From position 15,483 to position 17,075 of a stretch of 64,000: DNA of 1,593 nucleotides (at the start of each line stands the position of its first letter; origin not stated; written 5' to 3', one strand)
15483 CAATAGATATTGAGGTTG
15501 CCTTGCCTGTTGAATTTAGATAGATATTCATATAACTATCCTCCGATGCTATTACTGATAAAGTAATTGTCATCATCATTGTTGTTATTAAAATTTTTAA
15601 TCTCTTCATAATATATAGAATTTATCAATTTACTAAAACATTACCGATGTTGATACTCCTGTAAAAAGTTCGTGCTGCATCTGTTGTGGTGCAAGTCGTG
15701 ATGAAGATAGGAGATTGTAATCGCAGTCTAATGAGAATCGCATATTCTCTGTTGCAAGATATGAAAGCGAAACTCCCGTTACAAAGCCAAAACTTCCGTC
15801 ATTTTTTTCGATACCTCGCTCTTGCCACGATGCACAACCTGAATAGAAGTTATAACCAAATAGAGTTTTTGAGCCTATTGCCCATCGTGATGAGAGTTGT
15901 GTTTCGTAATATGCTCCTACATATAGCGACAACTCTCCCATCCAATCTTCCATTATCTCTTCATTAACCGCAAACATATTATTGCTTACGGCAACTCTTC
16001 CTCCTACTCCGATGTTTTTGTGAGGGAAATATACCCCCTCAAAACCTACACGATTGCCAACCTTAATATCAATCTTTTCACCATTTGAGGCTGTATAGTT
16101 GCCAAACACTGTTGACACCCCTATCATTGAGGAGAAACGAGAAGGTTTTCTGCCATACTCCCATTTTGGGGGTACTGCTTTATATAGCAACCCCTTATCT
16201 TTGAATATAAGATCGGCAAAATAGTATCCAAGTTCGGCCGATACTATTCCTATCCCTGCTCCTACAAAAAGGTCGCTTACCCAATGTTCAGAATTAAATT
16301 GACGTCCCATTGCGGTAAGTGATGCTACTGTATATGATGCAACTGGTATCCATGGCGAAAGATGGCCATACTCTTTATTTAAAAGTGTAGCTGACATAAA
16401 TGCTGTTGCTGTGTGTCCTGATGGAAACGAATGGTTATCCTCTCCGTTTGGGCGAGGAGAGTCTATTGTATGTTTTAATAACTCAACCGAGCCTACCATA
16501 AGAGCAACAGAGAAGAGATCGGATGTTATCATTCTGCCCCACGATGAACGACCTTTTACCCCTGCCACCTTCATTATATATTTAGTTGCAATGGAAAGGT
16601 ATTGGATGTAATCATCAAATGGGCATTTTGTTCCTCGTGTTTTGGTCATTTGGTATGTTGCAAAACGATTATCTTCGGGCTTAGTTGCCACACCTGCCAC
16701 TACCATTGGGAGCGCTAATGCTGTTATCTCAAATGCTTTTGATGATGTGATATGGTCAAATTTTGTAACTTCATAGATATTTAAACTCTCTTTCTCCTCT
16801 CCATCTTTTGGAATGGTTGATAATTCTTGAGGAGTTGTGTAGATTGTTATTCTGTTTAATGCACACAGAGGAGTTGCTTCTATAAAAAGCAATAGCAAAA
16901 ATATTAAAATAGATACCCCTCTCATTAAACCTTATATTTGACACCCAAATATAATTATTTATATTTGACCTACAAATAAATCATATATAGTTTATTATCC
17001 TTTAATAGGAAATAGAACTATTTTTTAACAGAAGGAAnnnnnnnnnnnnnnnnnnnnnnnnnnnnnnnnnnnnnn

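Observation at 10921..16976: PAP2-barrel, mini T9SS cargo and tandem-CotH genes form one locus framed by a single consensus promoter and a single strong terminator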

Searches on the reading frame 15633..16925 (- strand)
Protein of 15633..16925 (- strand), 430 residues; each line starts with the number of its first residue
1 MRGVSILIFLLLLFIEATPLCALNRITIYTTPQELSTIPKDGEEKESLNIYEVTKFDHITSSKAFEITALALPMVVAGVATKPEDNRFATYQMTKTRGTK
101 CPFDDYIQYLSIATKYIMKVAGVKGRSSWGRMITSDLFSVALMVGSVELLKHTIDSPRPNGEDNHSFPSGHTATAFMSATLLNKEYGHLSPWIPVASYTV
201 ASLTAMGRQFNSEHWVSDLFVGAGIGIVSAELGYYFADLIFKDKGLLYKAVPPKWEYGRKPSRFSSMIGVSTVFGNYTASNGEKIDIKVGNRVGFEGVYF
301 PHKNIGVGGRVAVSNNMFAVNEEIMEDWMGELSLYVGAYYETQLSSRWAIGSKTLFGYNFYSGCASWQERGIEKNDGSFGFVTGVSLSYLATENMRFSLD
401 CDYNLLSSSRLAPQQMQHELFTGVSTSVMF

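Call 6: search_protein_families(library=pfam, proteins=[window:15633-16925:-], max_evalue=0.01)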
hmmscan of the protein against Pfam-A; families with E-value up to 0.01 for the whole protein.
window:15633-16925:- (430 aa): 2 families
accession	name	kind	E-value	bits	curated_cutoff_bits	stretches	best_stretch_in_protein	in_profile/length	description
PF01569.27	PAP2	-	1.2e-11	44.9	27.2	1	149-237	18-125/130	PAP2 superfamily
PF14378.12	PAP2_3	-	0.0039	17.5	27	1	160-230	120-188/190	PAP2 superfamily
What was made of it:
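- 15633..16925 (-): PAP2 phosphatase fused to a C-terminal 8-stranded outer-membrane beta-barrel (P. gingivalis LpxE-like architecture). Pfam PAP2 1.2e-11 (call 6).
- On PAP2 superfamily (PF01569): 44.9 bits against a cut-off of 27.2 (call 6).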

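Call 7: search_protein_families(library=ncbifam, proteins=[window:15633-16925:-], max_evalue=0.01)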
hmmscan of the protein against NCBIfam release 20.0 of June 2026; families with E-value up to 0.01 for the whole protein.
window:15633-16925:- (430 aa): 1 family
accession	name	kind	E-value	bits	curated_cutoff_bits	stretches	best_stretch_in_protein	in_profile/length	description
NF007159.0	PRK09597.1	equivalog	0.001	18.8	177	1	157-232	112-183/191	lipid A 1-phosphatase LpxE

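Call 9: find_homologous_proteins(query=window:15633-16925:-)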
Query window:15633-16925:- (430 aa): 3090 proteins with E <= 0.001 among 8000 candidates; the best 120 are listed.
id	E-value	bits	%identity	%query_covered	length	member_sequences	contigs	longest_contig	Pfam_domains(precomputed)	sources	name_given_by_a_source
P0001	2.6e-290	980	100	100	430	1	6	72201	PF01569.28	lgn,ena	-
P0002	6.2e-289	976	100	100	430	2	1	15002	PF01569.28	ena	-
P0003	2.3e-283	957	100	97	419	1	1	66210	PF01569.28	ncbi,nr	ncbi:MAG: phosphatase PAP2 family protein [Bacteroidales bacterium]|nr:phosphatase PAP2 family prote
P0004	5.1e-261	884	89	100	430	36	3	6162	PF01569.28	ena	-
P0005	5.6e-259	877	88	100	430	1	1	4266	PF01569.28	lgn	-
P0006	9.9e-228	774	78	96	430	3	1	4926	PF01569.28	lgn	-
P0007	3.7e-215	733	73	100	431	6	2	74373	PF01569.28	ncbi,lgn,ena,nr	ncbi:MAG: phosphatase PAP2 family protein [Bacteroidales bacterium]|nr:phosphatase PAP2 family prote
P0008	1.1e-199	682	69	100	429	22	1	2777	PF01569.28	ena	-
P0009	7.9e-183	626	63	98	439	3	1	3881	PF01569.28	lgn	-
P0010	8.3e-176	603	63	99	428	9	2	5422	PF01569.28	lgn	-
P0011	1.8e-175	602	62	99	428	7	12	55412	PF01569.28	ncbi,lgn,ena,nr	ncbi:MAG: phosphatase PAP2 family protein [Bacteroidales bacterium]|nr:phosphatase PAP2 family prote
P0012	2.3e-140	486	58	88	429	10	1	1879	PF01569.28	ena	-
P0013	1.8e-139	483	58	88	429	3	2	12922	PF01569.28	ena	-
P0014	3.3e-136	472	53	99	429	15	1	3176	PF01569.28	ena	-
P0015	8.8e-136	471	57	88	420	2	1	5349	PF01569.28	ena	-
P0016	6.7e-135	468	52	99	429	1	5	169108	PF01569.28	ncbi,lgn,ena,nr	ncbi:MAG: phosphatase PAP2 family protein [Muribaculaceae bacterium]|nr:phosphatase PAP2 family prot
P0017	8.5e-135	468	52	99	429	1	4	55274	PF01569.28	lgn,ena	-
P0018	8.9e-135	468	57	88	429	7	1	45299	PF01569.28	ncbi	-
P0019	2.5e-134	466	52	99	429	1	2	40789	PF01569.28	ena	-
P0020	9.2e-132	458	55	87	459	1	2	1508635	PF01569.28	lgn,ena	-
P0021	3.0e-127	443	52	91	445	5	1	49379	PF01569.28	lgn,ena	-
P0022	1.3e-126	441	52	91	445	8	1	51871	PF01569.28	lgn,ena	-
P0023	2.0e-125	437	49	98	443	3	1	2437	PF01569.28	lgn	-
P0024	8.8e-125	435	50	91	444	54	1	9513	PF01569.28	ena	-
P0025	1.0e-123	431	53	87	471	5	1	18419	PF01569.28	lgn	-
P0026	2.8e-122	427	49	96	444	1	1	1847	PF01569.28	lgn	-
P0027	5.9e-117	409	50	91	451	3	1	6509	PF01569.28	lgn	-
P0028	2.5e-109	384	57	70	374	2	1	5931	PF01569.28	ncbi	ncbi:MAG: phosphatase PAP2 family protein, partial [Bacteroidales bacterium]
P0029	5.5e-107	376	62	64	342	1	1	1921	PF01569.28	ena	-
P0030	5.7e-96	340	55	69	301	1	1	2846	PF01569.28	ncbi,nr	ncbi:MAG: phosphatase PAP2 family protein, partial [Muribaculaceae bacterium]|nr:phosphatase PAP2 fa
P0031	8.0e-94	333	40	93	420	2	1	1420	PF01569.28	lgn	-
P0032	5.0e-90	320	42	87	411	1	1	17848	PF01569.28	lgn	-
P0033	6.7e-90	320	40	87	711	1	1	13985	PF01569.28,PF13568.13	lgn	-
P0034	8.6e-90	320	42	87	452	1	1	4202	PF01569.28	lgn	-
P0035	1.4e-89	319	42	72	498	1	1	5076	PF01569.28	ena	-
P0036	1.7e-89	319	41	96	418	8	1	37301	PF13505.13,PF01569.28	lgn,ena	-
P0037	3.4e-89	318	42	90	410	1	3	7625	PF01569.28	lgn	-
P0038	4.3e-89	317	40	93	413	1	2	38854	PF01569.28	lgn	-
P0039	4.5e-89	317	41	87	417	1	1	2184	PF01569.28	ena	-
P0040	8.8e-89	316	40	90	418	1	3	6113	PF01569.28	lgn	-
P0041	1.2e-88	316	41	90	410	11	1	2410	PF01569.28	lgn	-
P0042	2.3e-88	315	41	92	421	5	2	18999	PF01569.28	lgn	-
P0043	3.0e-88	314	43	82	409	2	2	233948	PF01569.28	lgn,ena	-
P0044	3.6e-88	314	42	87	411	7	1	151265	PF13505.13,PF01569.28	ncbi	-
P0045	6.3e-88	313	40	99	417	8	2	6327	PF01569.28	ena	-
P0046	7.7e-88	313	39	94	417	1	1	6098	PF01569.28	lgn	-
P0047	1.5e-87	312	42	90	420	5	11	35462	PF13505.13,PF01569.28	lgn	-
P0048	1.9e-87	312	41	87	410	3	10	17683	PF01569.28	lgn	-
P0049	2.0e-87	312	41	90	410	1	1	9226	PF01569.28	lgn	-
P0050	2.2e-87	312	40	87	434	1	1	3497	PF01569.28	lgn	-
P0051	3.5e-87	311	42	87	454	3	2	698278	PF01569.28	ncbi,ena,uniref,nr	ncbi:phosphatase PAP2 family protein [uncultured Bacteroides sp.]|uniref:phosphatase PAP2 family pro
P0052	3.7e-87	311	41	89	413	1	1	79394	PF01569.28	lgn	-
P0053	5.8e-87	310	43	87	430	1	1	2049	PF13505.13,PF01569.28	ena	-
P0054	6.3e-87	310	41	87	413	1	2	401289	PF01569.28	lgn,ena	-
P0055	6.6e-87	310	40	92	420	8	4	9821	PF13505.13,PF01569.28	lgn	-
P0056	9.2e-87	310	40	90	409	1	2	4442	PF01569.28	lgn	-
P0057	1.5e-86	309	40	87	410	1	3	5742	PF01569.28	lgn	-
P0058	1.6e-86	309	41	91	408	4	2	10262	PF01569.28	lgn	-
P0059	1.7e-86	309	44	87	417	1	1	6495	PF01569.28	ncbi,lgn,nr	ncbi:MAG: phosphatase PAP2 family protein [Porphyromonadaceae bacterium]|nr:phosphatase PAP2 family 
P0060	1.8e-86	309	42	95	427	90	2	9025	PF01569.28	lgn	-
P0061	1.9e-86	309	41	87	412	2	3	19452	PF01569.28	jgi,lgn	-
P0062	3.2e-86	308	38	92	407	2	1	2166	PF01569.28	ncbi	-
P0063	3.2e-86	308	40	90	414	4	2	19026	PF01569.28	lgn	-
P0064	3.3e-86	308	42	87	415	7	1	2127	PF01569.28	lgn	-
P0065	3.5e-86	308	40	90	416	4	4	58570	PF01569.28,PF14378.13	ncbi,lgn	-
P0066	3.9e-86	308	41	90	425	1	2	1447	PF13505.13,PF01569.28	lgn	-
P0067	3.9e-86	308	41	87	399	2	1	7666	PF01569.28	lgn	-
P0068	4.7e-86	307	41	87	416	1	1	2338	PF01569.28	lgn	-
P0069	6.3e-86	307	38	98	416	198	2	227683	PF01569.28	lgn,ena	-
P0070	7.0e-86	307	41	87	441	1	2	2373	PF01569.28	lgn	-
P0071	1.3e-85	306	41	93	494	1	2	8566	PF13715.13,PF01569.28,PF13620.13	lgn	-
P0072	1.3e-85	306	42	85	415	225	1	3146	PF01569.28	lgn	-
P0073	1.4e-85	306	40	92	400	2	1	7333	PF01569.28,PF14378.13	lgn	-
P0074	1.7e-85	305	39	95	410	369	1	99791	PF13505.13,PF01569.28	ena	-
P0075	1.8e-85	305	40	88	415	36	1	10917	PF13505.13,PF01569.28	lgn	-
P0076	1.9e-85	305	38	91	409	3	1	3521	PF13505.13,PF01569.28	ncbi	-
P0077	2.7e-85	305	39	94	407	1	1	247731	PF01569.28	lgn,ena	-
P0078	3.6e-85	304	41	88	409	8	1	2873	PF01569.28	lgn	-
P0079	4.1e-85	304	39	88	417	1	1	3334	PF01569.28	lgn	-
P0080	4.3e-85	304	41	87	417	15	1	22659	PF01569.28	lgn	-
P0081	5.0e-85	304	40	88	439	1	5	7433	PF01569.28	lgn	-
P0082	5.1e-85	304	41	87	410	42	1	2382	PF01569.28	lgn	-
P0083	5.1e-85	304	41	87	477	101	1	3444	PF01569.28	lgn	-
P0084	5.2e-85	304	38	99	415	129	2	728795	PF01569.28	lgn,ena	-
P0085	6.0e-85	304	41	90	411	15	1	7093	PF01569.28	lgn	-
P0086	6.7e-85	303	41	87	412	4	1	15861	PF01569.28,PF14378.13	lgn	-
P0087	6.8e-85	303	42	90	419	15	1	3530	PF13505.13,PF01569.28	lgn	-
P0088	8.7e-85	303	41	89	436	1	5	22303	PF01569.28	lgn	-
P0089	1.1e-84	303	43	89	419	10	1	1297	PF01569.28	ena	-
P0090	1.1e-84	303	41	91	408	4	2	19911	PF01569.28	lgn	-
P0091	1.2e-84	303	39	90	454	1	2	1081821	PF01569.28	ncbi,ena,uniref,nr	ncbi:phosphatase PAP2 family protein [uncultured Bacteroides sp.]|uniref:phosphatase PAP2 family pro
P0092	1.3e-84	303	42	88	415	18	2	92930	PF01569.28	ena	-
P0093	1.3e-84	303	42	89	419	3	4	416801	PF13505.13,PF01569.28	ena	-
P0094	1.5e-84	302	42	87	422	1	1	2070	PF14360.13,PF01569.28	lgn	-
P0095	1.6e-84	302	39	91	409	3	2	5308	PF01569.28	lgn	-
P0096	1.7e-84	302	41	87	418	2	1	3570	PF13505.13,PF01569.28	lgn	-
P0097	2.0e-84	302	39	98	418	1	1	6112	PF01569.28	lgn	-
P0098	2.1e-84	302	41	87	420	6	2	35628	PF13505.13,PF01569.28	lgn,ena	-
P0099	2.5e-84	302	42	87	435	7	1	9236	PF01569.28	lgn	-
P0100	2.6e-84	302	39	100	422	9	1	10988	PF13505.13,PF01569.28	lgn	-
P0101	3.0e-84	301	42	95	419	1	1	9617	PF01569.28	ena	-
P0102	3.2e-84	301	41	90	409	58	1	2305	PF01569.28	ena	-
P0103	3.4e-84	301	39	88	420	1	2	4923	PF13505.13,PF01569.28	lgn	-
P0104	3.6e-84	301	42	87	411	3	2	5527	PF01569.28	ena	-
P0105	3.8e-84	301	40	93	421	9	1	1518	PF13505.13,PF01569.28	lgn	-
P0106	3.9e-84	301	42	87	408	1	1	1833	PF01569.28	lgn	-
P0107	3.9e-84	301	38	94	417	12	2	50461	PF01569.28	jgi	-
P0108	4.0e-84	301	41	89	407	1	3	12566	PF01569.28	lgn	-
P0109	4.4e-84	301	42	87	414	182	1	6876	PF01569.28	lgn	-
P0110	5.4e-84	301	43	81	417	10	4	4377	PF01569.28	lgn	-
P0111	6.0e-84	300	41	96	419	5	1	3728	PF01569.28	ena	-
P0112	6.1e-84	300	39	96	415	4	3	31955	PF01569.28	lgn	-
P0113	6.1e-84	300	41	95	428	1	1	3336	PF13505.13,PF01569.28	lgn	-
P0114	6.2e-84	300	41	96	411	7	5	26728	PF01569.28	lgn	-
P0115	6.8e-84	300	41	88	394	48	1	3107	PF01569.28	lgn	-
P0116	8.0e-84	300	42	87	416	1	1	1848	PF01569.28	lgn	-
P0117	9.3e-84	300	45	81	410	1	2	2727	PF01569.28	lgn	-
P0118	9.3e-84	300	42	90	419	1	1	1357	PF01569.28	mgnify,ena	mgnify:FL=1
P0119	9.6e-84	300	38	91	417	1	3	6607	PF01569.28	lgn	-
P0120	9.7e-84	300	40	86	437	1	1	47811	PF13505.13,PF01569.28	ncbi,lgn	-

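Call 10: find_encoding_contigs(protein=P0007, flank=10000, max_places=3)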
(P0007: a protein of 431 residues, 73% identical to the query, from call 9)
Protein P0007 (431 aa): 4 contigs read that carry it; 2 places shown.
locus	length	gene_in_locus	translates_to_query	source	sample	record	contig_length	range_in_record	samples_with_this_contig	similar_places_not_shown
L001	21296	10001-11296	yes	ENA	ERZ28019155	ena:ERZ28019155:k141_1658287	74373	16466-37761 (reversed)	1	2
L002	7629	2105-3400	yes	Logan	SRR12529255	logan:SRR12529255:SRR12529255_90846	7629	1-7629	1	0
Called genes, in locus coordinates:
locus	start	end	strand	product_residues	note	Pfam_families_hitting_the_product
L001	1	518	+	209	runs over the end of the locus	PF02472:ExbD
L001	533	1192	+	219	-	PF02472:ExbD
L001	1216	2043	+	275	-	PF28545:1TM_TonB_rel, PF03544:TonB_C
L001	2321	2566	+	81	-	-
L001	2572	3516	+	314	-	PF12849:PBP_like_2, PF13531:SBP_bac_11 (weak)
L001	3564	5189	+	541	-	PF07719:TPR_2 (faint), PF13428:TPR_14 (faint), PF13432:TPR_16 (faint), PF14559:TPR_19 (faint)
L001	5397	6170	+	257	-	PF00809:Pterin_bind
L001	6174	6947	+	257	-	PF19293:CdaA_N, PF02457:DAC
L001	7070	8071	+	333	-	PF01116:F_bP_aldolase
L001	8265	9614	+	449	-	PF00209:SNF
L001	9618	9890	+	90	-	-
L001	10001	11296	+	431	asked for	PF01569:PAP2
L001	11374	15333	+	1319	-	PF18998:Flg_new_2, PF20009:GEVED (weak), PF18998:Flg_new_2, PF08757:CotH, PF18998:Flg_new_2, PF08757:CotH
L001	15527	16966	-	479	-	PF00282:Pyridoxal_deC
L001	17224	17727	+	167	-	PF18962:Por_Secre_tail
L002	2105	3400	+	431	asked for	PF01569:PAP2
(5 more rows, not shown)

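Call 11: find_encoding_contigs(protein=P0011, flank=10000, max_places=3)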
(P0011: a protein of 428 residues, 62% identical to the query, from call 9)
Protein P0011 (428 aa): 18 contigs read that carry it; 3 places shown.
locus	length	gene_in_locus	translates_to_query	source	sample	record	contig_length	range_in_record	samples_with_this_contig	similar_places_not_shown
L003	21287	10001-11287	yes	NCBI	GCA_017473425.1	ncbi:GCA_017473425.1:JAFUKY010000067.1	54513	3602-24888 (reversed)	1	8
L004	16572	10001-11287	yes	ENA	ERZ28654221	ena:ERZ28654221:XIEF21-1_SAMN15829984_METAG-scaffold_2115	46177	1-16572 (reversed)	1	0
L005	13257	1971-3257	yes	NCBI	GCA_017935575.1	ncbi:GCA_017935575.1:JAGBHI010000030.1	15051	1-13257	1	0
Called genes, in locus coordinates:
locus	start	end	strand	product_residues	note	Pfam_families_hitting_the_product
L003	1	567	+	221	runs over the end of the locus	PF02472:ExbD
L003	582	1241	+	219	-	PF02472:ExbD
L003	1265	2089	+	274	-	PF28545:1TM_TonB_rel, PF03544:TonB_C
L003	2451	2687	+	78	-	-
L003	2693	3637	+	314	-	PF12849:PBP_like_2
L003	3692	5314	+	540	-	PF00515:TPR_1 (faint), PF07719:TPR_2 (faint), PF13174:TPR_6 (faint), PF13424:TPR_12 (faint), PF13428:TPR_14 (faint), PF13432:TPR_16 (faint), PF14559:TPR_19 (faint)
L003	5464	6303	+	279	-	PF00809:Pterin_bind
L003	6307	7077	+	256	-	PF19293:CdaA_N, PF02457:DAC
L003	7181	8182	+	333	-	PF01116:F_bP_aldolase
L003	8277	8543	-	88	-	-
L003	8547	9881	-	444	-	PF00209:SNF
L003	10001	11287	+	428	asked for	PF01569:PAP2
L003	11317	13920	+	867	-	PF16820:PKD_3 (faint), PF18998:Flg_new_2, PF20009:GEVED (weak), PF18998:Flg_new_2, PF08757:CotH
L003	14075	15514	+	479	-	PF00282:Pyridoxal_deC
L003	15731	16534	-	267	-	PF11750:DUF3307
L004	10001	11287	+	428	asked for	PF01569:PAP2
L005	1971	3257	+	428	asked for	PF01569:PAP2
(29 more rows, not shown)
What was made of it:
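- Flanking synteny (SNF transporter, gad) is conserved in the same relatives, so the adjacency can be explained by shared ancestry (calls 10, 11).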

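Call 12: find_encoding_contigs(protein=P0016, flank=10000, max_places=3)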
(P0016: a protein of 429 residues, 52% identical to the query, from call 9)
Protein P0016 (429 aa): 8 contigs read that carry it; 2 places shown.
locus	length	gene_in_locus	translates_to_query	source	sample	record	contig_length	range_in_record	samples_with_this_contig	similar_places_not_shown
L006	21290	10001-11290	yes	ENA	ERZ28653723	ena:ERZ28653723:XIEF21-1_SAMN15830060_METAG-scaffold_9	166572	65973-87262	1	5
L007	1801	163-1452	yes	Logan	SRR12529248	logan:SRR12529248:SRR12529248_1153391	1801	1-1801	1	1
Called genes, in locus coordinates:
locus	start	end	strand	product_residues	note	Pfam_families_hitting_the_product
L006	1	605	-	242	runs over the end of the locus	PF00535:Glycos_transf_2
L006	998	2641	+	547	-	PF05693:Glycogen_syn, PF08323:Glyco_transf_5, PF13439:Glyco_transf_4 (faint), PF13692:Glyco_trans_1_4 (faint), PF05693:Glycogen_syn, PF00534:Glycos_transf_1 (weak), PF20706:GT4-conflict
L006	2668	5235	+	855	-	PF11897:DUF3417, PF00343:Phosphorylase, PF28476:GlgP_C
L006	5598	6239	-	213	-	PF00753:Lactamase_B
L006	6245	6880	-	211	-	PF02527:GidB, PF13847:Methyltransf_31, PF13649:Methyltransf_25 (faint)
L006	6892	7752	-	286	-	PF13739:PdaC, PF11738:DUF3298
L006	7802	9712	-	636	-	PF04851:ResIII, PF00270:DEAD, PF00271:Helicase_C, PF16124:RecQ_Zn_bind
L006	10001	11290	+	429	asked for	PF01569:PAP2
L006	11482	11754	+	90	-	PF00166:Cpn10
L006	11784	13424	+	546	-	PF00118:Cpn60_TCP1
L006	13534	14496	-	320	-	PF01699:Na_Ca_ex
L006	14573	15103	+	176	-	PF12850:Metallophos_2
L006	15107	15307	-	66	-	-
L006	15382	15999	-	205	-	PF01612:DNA_pol_A_exo1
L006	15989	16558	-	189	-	PF16702:DUF5063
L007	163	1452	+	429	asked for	PF01569:PAP2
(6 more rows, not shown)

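Call 17: find_related_loci(query=A1, collection=genome_contigs, flank=10000)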
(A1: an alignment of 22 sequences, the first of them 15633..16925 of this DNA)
Query A1 (430 aa) in genome_contigs; peptide patterns used: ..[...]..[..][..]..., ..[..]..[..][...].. (x = any residue, [..] = any of these).
426 stretches matched a pattern; 407 encode a relative of the query (tblastn E <= 1e-3); the best 80 are kept; 80 distinct loci.
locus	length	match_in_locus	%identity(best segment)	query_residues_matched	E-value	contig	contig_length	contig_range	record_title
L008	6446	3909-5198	90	1-430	0e+0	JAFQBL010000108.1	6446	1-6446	MAG: Bacteroidales bacterium isolate RGIG1667 Goat_Cecum-1__c417022, whole genome shotgun sequence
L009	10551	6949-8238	89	1-430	0e+0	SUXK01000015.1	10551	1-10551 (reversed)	MAG: Bacteroidales bacterium isolate SIG122 NODE_101551_length_10551_cov_15.323005, whole genome shotgun sequence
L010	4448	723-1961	77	18-430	0e+0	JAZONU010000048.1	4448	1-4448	MAG: Candidatus Caccoplasma sp. isolate T1900045635_YK20190329.MAGScoT_cleanbin_000052 SGB_8090_k141_3657789, whole geno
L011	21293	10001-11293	73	1-430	0e+0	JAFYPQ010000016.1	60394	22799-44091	MAG: Bacteroidales bacterium isolate RGIG7307 Water_buffalos_Cecum-4__c346790, whole genome shotgun sequence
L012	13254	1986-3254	62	4-430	0e+0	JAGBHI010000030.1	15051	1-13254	MAG: Bacteroidales bacterium isolate RGIG9119 Water_deer_Rectum.Co__c357956, whole genome shotgun sequence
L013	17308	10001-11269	63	4-430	5e-176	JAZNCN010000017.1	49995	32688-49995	MAG: Candidatus Caccoplasma sp. isolate T1900044732_TS20190198.MAGScoT_cleanbin_000004 SGB_2013_k141_2164018, whole geno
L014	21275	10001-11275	52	7-430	1e-136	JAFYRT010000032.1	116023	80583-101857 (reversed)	MAG: Muribaculaceae bacterium isolate RGIG7362 Water_buffalos_Cecum-5__c650779, whole genome shotgun sequence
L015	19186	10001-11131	57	51-430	9e-135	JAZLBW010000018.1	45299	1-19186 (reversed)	MAG: Candidatus Caccoplasma sp. isolate T1900045056_TC20190049.MAGScoT_cleanbin_000001 SGB_4556_k141_3702021, whole geno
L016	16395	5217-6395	52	39-430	3e-133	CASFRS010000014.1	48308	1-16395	uncultured Bacteroidales bacterium isolate SI.A21.metabat-bins.174 genome assembly, contig: SI.A21.metabat-bins.174.fa_k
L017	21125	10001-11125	54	56-430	5e-133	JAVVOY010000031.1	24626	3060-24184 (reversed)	MAG: Bacteroidales bacterium isolate CGS10Y1-bin18 NODE_31_length_24626_cov_4.373727, whole genome shotgun sequence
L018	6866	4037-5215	51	39-430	1e-130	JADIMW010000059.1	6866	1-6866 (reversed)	MAG: Candidatus Caccoplasma merdipullorum isolate G3-4614 G3M40__C223488_L6866_SRR9113688, whole genome shotgun sequence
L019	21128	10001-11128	40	55-430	4e-93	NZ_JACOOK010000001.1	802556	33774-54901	Alistipes hominis strain New-7 N7_ctg01, whole genome shotgun sequence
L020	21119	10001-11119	42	55-428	7e-90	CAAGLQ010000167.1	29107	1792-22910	MAG TPA_asm: uncultured Parabacteroides sp., isolate HGM05700, WGS project CAAGLQ010000000 data, contig: SRS476348_79_k1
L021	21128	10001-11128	41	54-430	6e-90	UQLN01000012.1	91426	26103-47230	uncultured Parabacteroides sp. isolate UMGS407 genome assembly, contig: NODE_143_length_91426_cov_6.37955, whole genome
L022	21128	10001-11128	41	54-430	4e-89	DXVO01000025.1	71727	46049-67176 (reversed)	MAG TPA_asm: Parabacteroides sp. isolate HRGM_Genome_3439 HRGM_Genome_3439_25, whole genome shotgun sequence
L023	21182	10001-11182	40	34-430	2e-88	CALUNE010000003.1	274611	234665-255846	MAG: uncultured Alistipes sp. isolate BRZ_A__bin50 genome assembly, contig: BRZ_A__NODE_29_length_274611_cov_31.159099,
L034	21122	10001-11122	41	55-430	2e-86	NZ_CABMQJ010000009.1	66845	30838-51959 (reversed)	MAG: uncultured Alistipes sp. isolate MGYG-HGUT-02592, whole genome shotgun sequence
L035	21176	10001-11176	40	41-430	2e-86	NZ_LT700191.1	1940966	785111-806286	Parabacteroides massiliensis strain SN4, whole genome shotgun sequence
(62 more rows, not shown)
